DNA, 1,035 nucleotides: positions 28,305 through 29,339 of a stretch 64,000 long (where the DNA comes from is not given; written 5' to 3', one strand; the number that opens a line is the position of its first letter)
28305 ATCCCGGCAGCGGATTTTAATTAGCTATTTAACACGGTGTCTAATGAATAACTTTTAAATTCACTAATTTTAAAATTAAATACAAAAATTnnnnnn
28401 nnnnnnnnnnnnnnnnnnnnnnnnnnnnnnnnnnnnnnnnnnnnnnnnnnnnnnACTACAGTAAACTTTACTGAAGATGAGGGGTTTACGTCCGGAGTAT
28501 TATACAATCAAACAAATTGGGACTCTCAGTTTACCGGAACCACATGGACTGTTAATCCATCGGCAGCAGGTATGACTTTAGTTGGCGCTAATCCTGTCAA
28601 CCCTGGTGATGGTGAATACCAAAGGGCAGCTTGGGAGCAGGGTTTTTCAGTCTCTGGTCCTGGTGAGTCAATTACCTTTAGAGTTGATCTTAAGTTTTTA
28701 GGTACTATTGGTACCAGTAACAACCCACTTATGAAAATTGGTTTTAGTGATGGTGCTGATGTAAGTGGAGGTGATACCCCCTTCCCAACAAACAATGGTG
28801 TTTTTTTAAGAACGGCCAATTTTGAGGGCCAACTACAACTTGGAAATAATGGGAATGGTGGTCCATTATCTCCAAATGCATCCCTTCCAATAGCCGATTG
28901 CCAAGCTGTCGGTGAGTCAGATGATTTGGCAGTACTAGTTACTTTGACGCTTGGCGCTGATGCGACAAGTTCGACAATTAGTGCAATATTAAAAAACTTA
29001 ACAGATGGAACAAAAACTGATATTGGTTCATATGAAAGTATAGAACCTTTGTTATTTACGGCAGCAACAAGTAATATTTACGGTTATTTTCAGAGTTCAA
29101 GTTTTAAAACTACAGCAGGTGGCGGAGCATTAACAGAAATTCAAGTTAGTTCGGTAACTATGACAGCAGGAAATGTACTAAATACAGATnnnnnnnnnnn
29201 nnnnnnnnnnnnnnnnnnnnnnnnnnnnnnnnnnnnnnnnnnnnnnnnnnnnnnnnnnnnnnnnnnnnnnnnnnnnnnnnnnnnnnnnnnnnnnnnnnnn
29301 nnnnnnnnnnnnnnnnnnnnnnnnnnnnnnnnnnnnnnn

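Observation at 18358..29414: Combinatorial module set: one glycoside hydrolase core and three T9SS-sorted proteins sharing domains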

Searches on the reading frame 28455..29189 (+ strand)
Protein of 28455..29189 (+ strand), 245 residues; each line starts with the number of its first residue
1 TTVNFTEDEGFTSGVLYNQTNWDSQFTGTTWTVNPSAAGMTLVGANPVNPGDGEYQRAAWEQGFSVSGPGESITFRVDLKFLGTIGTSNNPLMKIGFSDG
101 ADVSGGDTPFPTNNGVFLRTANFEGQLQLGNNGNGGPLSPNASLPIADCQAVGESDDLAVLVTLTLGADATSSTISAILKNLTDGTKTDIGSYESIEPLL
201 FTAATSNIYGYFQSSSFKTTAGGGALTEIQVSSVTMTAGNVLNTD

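Call 13: find_homologous_proteins(query=window:28455-29189:+)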
Query window:28455-29189:+ (245 aa): 37 proteins with E <= 0.001 among 1273 candidates.
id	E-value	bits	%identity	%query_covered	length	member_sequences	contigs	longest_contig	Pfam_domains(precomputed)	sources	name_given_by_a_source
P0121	8.7e-152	522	99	100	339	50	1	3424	PF18962.8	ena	-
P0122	2.0e-89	318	69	100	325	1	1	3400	-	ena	-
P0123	2.0e-84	301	64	100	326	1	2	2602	-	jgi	jgi:hypothetical protein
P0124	3.6e-84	300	64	100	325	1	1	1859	PF18962.8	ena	-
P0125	3.8e-84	300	64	96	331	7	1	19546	-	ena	-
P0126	6.3e-84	300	65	100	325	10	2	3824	-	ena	-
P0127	2.3e-83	298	64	99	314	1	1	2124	-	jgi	jgi:hypothetical protein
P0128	4.2e-83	297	65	99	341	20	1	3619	-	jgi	jgi:hypothetical protein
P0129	9.2e-83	296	63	100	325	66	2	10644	PF18962.8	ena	-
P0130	1.3e-82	295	63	100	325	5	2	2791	PF18962.8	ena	-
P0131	1.7e-82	295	63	100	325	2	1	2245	PF18962.8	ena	-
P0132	2.2e-82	295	64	100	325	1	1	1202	-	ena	-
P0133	2.2e-82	295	63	100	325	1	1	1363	PF18962.8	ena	-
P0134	3.4e-82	294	64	98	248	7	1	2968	-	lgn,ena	-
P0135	5.9e-82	293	63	100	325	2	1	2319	-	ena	-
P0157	1.6e-4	40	29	96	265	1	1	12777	-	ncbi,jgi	-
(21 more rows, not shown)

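Call 27: predict_structure(alignment_id=A1)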
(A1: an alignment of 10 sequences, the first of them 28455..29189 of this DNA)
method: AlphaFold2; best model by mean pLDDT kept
length: 245 residues; sequences in the alignment: 10
mean_pLDDT: 86.5   pTM: 0.89
mean pLDDT of the five models: 86.5, 85.4, 84.8, 84.7, 82.9
residues with pLDDT >= 90: 134; 70-90: 78; 50-70: 25; < 50: 8
segments of 3 or more residues with pLDDT < 50: 46-52
pLDDT, mean of each block of 10 residues (from residue 1): 89 87 75 85 58 73 93 97 76 94 76 94 89 92 91 86 98 98 95 97 96 74 72 94 78
secondary structure, 60 per line:
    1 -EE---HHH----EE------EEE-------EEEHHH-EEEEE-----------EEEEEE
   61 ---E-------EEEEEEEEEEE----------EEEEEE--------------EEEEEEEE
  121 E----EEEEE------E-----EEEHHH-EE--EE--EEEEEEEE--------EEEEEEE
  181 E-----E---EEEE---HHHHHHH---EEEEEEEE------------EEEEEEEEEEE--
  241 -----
elements in order: E22-24 E32-34 E39-43 E55-60 E72-82 E93-98 E113-121 E126-130 E143-145 E158-165 E174-181 E191-194 H198-204 E208-215 E228-238
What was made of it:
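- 28395..29414 (+): G4, 339 aa: signal peptide, N-domain (28455-29189), type A CTD (29220-29414); conserved stand-alone exported lectin-like protein. AF2 model with pLDDT 86.5 and pTM 0.89 (call 27).
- On Carbohydrate-binding module (as a functional class): Confident jelly-roll model (call 27).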

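Call 30: fold_search(model_id=the predicted structure, library=pdb)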
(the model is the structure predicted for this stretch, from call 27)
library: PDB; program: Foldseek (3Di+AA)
matches with E <= 10: 984; with E <= 0.001: 173
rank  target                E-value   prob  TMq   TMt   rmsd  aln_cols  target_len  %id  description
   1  4d69_B                1.7e-08  1.00  0.55  0.58   6.3       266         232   14  SOYBEAN AGGLUTININ FROM GLYCINE MAX IN COMPLEX WITH THE ANTIGEN Tn (released 2014-11-19)
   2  4d69_G                3.7e-08  1.00  0.56  0.58   6.2       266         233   14  SOYBEAN AGGLUTININ FROM GLYCINE MAX IN COMPLEX WITH THE ANTIGEN Tn (released 2014-11-19)
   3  1dhk_B                3.9e-08  1.00  0.49  0.59   6.4       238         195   15  STRUCTURE OF PORCINE PANCREATIC ALPHA-AMYLASE (released 1997-12-24)
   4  9e6h_A                4.3e-08  1.00  0.56  0.56   7.0       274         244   12  Cryo-EM structure of Maackia amurensis seed Leukoagglutinin (lectin), MASL (released 2025-04-09)
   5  1fny                  4.6e-08  1.00  0.55  0.58   6.5       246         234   13  LEGUME LECTIN OF THE BARK OF ROBINIA PSEUDOACACIA. (released 2001-08-24)
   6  1fat_A                4.6e-08  1.00  0.49  0.51   7.5       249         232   16  PHYTOHEMAGGLUTININ-L (released 1996-12-23)
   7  9e6h_B                6.0e-08  1.00  0.58  0.58   6.9       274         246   11  Cryo-EM structure of Maackia amurensis seed Leukoagglutinin (lectin), MASL (released 2025-04-09)
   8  4d69_J                7.4e-08  1.00  0.56  0.58   6.2       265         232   14  SOYBEAN AGGLUTININ FROM GLYCINE MAX IN COMPLEX WITH THE ANTIGEN Tn (released 2014-11-19)
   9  1sbf_A                7.4e-08  1.00  0.52  0.54   7.0       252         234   16  SOYBEAN AGGLUTININ (released 1998-04-22)
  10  1n47_A                8.2e-08  1.00  0.57  0.60   6.0       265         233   12  Isolectin B4 from Vicia villosa in complex with the Tn antigen (released 2003-02-25)
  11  4xxa_A                8.2e-08  1.00  0.54  0.56   7.3       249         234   14  Crystal structure of a recombinant Vatairea macrocarpa seed lectin (released 2016-01-27)
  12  4wv8_D                9.6e-08  1.00  0.54  0.55   6.5       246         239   13  Crystal structure of a recombinant Vatairea macrocarpa seed lectin complexed with lactose (released 2016-01-27)
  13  1lu1_A                9.6e-08  1.00  0.53  0.51   6.9       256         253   14  THE STRUCTURE OF THE DOLICHOS BIFLORUS SEED LECTIN IN COMPLEX WITH THE FORSSMAN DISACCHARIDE (released 1998-12-09)
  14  3usu_B                1.1e-07  1.00  0.57  0.57   6.1       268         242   12  Crystal structure of Butea monosperma seed lectin (released 2012-01-04)
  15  4wv8_B                1.3e-07  1.00  0.54  0.56   7.3       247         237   12  Crystal structure of a recombinant Vatairea macrocarpa seed lectin complexed with lactose (released 2016-01-27)
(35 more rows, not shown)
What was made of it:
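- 28395..29414 (+): Foldseek matches to legume lectins, E 1.7e-8 (call 30).
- Closest known: Legume. Same: The jelly-roll fold: Foldseek probability 1.00, E 1.7e-8, TM 0.55-0.58 (call 30).
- The top 50 Foldseek hits are all legume lectins or their arcelin/alpha-amylase-inhibitor relatives (calls 27, 30). The closest structural matches are oligomeric lectins (call 30).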

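Call 32: search_protein_representatives(alignment_id=A1)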
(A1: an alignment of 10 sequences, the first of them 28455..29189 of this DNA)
Query: 10 sequences, 222 profile positions. Proteins with E-value up to 0.001 (for the whole library): 209; up to 1e-10: 104; up to 1e-30: 48. The best 150 are listed.
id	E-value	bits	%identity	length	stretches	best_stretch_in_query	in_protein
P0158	2.2e-102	357.8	-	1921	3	3-219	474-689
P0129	2.7e-89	315.0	-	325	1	1-221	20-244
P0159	1.6e-88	312.4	-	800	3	10-218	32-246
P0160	1.0e-86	306.5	-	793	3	2-217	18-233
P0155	2.6e-86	305.2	-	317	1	1-221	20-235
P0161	7.3e-79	280.9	-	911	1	2-219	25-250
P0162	4.9e-78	278.2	-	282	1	2-221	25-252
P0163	2.5e-72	259.5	-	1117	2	11-220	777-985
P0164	5.5e-69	248.6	-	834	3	2-218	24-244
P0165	3.1e-67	242.9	-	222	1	2-189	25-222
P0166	7.1e-64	231.9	-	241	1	2-221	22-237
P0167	3.1e-60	219.9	-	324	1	1-221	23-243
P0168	1.1e-58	214.8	-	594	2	1-218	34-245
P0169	1.8e-58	214.2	-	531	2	6-218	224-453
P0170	5.5e-53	196.3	-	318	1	2-217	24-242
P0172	2.7e-47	177.7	-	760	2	3-201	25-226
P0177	1.3e-45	172.2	-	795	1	1-221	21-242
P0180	9.4e-42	159.5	-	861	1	1-221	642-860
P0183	1.4e-39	152.5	-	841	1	3-216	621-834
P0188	3.6e-38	147.8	-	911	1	2-217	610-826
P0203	5.1e-32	127.7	-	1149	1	3-220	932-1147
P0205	4.8e-30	121.3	-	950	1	15-215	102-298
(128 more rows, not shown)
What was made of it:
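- Multi-copy N-domain proteins exist: P0158, P0159 and P0160 have three copies each (call 32).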

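Call 33: search_protein_families(library=pfam, proteins=[P0158, P0159, P0160, P0161, P0163, P0164, P0172, P0177, P0180, P0183], max_evalue=0.0001)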
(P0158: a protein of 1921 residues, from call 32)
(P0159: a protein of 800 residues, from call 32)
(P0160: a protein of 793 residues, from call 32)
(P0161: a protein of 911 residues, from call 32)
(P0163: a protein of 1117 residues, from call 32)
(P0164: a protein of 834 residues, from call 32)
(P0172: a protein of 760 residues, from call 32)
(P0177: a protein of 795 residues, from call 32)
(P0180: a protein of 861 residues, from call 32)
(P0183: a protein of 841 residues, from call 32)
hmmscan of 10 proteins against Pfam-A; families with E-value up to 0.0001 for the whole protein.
P0158 (1921 aa): 1 family
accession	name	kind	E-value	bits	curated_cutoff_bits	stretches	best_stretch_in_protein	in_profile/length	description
PF09423.15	PhoD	-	6.4e-12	45.7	27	1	1234-1496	11-274/343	PhoD-like phosphatase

P0159 (800 aa): 1 family
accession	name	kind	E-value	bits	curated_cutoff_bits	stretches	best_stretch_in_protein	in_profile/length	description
PF07589.16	PEP-CTERM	-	7.6e-05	23.1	20.7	0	776-799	1-24/24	PEP-CTERM motif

P0160 (793 aa): 0 families

P0161 (911 aa): 3 families
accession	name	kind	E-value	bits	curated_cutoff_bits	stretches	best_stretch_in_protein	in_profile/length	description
PF18040.7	BPA_C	-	4.2e-31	107.3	26.2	1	730-824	1-94/95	beta porphyranase A C-terminal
PF18206.8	Porphyrn_cat_1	-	6e-29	101.2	27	1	618-721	1-105/105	Porphyranase beta-sandwich domain 1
PF18962.6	Por_Secre_tail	-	2.3e-09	37.8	27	1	846-908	1-74/75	Secretion system C-terminal sorting domain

P0163 (1117 aa): 2 families
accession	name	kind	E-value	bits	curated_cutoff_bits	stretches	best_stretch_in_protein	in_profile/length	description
PF22352.2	K319L-like_PKD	-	2.1e-22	79.3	27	1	453-534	1-84/84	K319L-like, PKD domain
PF12904.13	Collagen_bind_2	-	4.1e-07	30.2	22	1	168-240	19-91/92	Putative collagen-binding domain of a collagenase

P0164 (834 aa): 0 families

P0172 (760 aa): 0 families

P0177 (795 aa): 1 family
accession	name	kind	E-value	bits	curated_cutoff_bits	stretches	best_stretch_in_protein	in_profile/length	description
PF18962.6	Por_Secre_tail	-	3.5e-11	43.7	27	1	735-794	16-75/75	Secretion system C-terminal sorting domain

P0180 (861 aa): 0 families

P0183 (841 aa): 1 family
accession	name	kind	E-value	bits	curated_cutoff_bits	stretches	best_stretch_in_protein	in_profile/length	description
PF13229.12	Beta_helix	-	9.2e-23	81.1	25.9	2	145-333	2-147/158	Right handed beta helix region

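Call 45: find_related_loci(query=A3, collection=genome_contigs, flank=10000)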
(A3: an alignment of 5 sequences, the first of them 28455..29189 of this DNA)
Query A3 (245 aa) in genome_contigs; peptide patterns used: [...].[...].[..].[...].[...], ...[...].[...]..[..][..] (x = any residue, [..] = any of these).
100 stretches matched a pattern; 8 encode a relative of the query (tblastn E <= 1e-3); 8 distinct loci.
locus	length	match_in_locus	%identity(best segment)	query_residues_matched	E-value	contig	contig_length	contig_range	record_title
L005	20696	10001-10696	67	1-245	1e-97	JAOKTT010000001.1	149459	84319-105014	Polaribacter sp. isolate AH-660-K13 AH-660-K13_NODE_1, whole genome shotgun sequence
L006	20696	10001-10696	64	1-245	6e-94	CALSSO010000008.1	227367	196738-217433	MAG: uncultured Flavobacteriaceae bacterium isolate AA_MB54 genome assembly, contig: contig_12950_AA_MB54, whole genome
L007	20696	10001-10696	62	1-245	6e-92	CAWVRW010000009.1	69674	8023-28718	MAG TPA_asm: uncultured Formosa sp. isolate ERR3589586_binner13_28 genome assembly, contig: ERZ7462638.109, whole genome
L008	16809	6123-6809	64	1-242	7e-92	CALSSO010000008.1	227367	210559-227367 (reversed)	MAG: uncultured Flavobacteriaceae bacterium isolate AA_MB54 genome assembly, contig: contig_12950_AA_MB54, whole genome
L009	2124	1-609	63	30-245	1e-78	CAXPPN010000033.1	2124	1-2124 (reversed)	MAG: Aeromicrobium sp. isolate 02um_C4B0715_1.53 genome assembly, contig: k127_734719, whole genome shotgun sequence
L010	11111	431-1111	51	3-238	1e-65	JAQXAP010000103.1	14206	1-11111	MAG: Polaribacter sp. isolate cluster4_bin.11 k119_773164, whole genome shotgun sequence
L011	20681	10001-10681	50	2-237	3e-60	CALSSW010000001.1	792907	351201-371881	MAG: uncultured Ulvibacter sp. isolate AB_MB380 genome assembly, contig: contig_3226_AB_MB380, whole genome shotgun sequ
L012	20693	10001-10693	39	1-238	7e-45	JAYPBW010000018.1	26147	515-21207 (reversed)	MAG: Flavobacteriaceae bacterium isolate 139582_S183_concoct_bins.tsv.118 NODE_1481_length_26147_cov_4.316534, whole gen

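Call 61: list_cluster_members(proteins=[P0157, P0158, P0159, P0161, P0163, P0183, P0188, P0203, P0205, P0076])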
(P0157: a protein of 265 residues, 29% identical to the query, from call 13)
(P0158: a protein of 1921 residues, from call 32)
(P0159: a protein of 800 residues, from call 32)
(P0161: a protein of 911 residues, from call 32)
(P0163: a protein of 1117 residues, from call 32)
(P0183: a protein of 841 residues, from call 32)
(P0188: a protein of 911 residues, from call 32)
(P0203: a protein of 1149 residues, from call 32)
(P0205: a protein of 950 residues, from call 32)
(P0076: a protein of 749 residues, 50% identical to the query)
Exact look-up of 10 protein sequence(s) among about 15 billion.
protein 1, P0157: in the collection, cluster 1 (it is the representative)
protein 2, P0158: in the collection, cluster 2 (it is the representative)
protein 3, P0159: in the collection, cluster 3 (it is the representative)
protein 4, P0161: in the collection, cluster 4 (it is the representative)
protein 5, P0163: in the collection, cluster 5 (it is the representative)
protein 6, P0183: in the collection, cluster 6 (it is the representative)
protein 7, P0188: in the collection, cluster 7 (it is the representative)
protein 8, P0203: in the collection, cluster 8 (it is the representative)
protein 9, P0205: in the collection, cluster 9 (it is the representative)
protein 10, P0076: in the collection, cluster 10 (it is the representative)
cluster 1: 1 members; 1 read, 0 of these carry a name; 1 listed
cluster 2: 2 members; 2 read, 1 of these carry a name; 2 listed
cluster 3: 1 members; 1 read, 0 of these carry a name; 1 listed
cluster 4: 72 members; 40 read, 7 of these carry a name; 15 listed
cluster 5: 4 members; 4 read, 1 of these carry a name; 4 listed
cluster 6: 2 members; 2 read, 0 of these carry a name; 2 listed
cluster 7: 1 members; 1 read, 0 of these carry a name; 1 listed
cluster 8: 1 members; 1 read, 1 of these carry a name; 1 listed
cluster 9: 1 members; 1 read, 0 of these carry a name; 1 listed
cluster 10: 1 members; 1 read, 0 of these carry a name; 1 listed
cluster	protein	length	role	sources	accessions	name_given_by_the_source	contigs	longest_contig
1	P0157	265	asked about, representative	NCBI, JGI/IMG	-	-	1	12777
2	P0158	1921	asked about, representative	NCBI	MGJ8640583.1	MAG: alkaline phosphatase D family protein [Opitutaceae bacterium]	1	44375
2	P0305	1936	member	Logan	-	-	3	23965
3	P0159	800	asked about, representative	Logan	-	-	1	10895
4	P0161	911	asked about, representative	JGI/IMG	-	hypothetical protein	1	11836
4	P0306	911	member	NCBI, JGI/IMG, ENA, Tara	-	strand:+ start:3822 stop:6557 length:2736 start_codon:yes stop_codon:yes ...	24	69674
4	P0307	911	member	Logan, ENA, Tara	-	strand:+ start:3220 stop:5955 length:2736 start_codon:yes stop_codon:yes ...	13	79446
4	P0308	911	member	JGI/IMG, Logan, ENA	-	hypothetical protein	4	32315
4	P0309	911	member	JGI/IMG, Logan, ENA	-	hypothetical protein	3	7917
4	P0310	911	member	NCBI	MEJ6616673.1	MAG: T9SS type A sorting domain-containing protein [Crocinitomicaceae bacterium]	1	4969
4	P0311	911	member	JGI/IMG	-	hypothetical protein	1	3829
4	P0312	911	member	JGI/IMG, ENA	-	-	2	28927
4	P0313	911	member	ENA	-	-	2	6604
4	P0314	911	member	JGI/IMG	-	-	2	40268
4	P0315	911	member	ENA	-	-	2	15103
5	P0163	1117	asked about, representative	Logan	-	-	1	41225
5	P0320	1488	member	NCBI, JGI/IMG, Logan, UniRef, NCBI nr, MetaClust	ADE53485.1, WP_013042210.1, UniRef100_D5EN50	PKD domain-containing protein [Coraliomargarita akajimensis] | PKD domain containing protein n=1 Tax=Coraliomargarita akajimensis (strain DSM 45221 / ... | DUF5060 domain-containing protein [Coraliomargarita akajimensis]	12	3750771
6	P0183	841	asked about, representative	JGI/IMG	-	-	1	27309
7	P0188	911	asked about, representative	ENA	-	-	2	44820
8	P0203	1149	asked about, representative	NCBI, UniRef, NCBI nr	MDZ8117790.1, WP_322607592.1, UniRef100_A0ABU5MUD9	Ig-like domain-containing protein [Pontiella agarivorans] | Ig-like domain-containing protein n=1 Tax=Pontiella agarivorans TaxID=3038953 ...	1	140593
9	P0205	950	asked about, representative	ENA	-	-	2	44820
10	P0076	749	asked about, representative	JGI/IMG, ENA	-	-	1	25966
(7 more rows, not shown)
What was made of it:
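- It is fused to unrelated enzymes in other phyla (calls 33, 61).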

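Call 62: find_encoding_contigs(protein=P0188, flank=10000, max_places=2)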
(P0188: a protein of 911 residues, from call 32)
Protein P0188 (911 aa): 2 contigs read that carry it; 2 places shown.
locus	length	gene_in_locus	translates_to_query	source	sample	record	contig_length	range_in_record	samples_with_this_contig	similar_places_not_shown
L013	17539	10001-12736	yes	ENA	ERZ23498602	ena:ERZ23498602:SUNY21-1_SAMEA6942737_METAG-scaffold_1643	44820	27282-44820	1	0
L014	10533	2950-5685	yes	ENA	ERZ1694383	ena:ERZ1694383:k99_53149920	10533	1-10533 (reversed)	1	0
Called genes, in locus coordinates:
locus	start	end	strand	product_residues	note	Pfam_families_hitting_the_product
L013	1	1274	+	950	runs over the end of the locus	PF18206:Porphyrn_cat_1, PF18040:BPA_C, PF27624:Porph_assoc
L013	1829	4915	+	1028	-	PF13620:CarboxypepD_reg (weak), PF13715:CarbopepD_reg_2, PF07715:Plug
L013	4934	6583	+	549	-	PF14322:SusD-like_3, PF07980:SusD_RagB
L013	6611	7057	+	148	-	-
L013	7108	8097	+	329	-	-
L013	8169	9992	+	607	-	PF18206:Porphyrn_cat_1, PF18040:BPA_C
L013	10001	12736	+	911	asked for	PF18206:Porphyrn_cat_1, PF18040:BPA_C, PF18962:Por_Secre_tail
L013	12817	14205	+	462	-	PF00657:Lipase_GDSL, PF13472:Lipase_GDSL_2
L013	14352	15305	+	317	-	PF18962:Por_Secre_tail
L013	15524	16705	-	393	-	PF02085:Cytochrom_CIII (faint), PF09699:Paired_CXXCH_1 (faint), PF13646:HEAT_2, PF13513:HEAT_EZ (faint), PF02985:HEAT (faint)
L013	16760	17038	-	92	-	PF13435:Cytochrome_C554 (weak)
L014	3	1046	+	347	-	?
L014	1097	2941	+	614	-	PF18206:Porphyrn_cat_1, PF18040:BPA_C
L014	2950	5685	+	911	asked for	PF18206:Porphyrn_cat_1, PF18040:BPA_C, PF18962:Por_Secre_tail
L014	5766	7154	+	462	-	PF00657:Lipase_GDSL, PF13472:Lipase_GDSL_2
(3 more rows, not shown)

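Call 69: search_protein_families(library=pfam, proteins=[P0205, P0203, P0188, P0320], max_evalue=0.001)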
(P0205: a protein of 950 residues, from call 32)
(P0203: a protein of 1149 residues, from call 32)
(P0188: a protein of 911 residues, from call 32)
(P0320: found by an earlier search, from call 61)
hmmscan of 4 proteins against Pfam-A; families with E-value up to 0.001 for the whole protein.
P0205 (950 aa): 2 families
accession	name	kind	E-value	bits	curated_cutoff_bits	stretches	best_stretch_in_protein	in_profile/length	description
PF18040.7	BPA_C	-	6.6e-35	119.5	26.2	1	716-807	2-94/95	beta porphyranase A C-terminal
PF18206.8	Porphyrn_cat_1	-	6.2e-27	94.7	27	1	603-704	1-103/105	Porphyranase beta-sandwich domain 1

P0203 (1149 aa): 3 families
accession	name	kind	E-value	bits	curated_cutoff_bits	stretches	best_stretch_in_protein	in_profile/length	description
PF18040.7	BPA_C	-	2.4e-34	117.7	26.2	1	532-626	1-94/95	beta porphyranase A C-terminal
PF18206.8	Porphyrn_cat_1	-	3.2e-21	76.4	27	1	420-523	1-105/105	Porphyranase beta-sandwich domain 1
PF02368.24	Big_2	-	6.2e-07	29.7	22.8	1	718-788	2-73/79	Bacterial Ig-like domain (group 2)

P0188 (911 aa): 3 families
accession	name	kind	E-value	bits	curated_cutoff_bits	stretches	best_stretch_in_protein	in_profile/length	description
PF18040.7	BPA_C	-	9.1e-32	109.4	26.2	1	506-597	1-93/95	beta porphyranase A C-terminal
PF18206.8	Porphyrn_cat_1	-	3.8e-22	79.3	27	1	394-497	1-105/105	Porphyranase beta-sandwich domain 1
PF18962.6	Por_Secre_tail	-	5.4e-10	39.9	27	1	847-911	1-72/75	Secretion system C-terminal sorting domain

P0320 (1488 aa): 4 families
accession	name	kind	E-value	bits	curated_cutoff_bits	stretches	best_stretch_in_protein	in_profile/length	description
PF22352.2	K319L-like_PKD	-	4.4e-22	78.3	27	1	824-905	1-84/84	K319L-like, PKD domain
PF16586.11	DUF5060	-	3.3e-18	66.2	27.2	1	35-118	3-70/70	Domain of unknown function (DUF5060)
PF12904.13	Collagen_bind_2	-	5.6e-07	29.8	22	1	539-611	19-91/92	Putative collagen-binding domain of a collagenase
PF18911.6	PKD_4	-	0.00025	21.5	27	1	818-904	2-84/85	PKD domain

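Call 73: search_solved_structures(query=A1, max_evalue=10)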
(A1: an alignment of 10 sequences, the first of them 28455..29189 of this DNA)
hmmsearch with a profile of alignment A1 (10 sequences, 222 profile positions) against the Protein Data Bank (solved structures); distinct sequences matched with E-value up to 10: 0.
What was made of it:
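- On Carbohydrate-binding module (any catalogued family): No PDB sequence at E 10 or below with a profile (call 73).
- Closest known: Legume. Different: A profile search finds no PDB sequence even at E 10 (call 73).
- Tried and rejected: Profile search of the N-domain against PDB sequences: nothing, even at E 10 (call 73).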
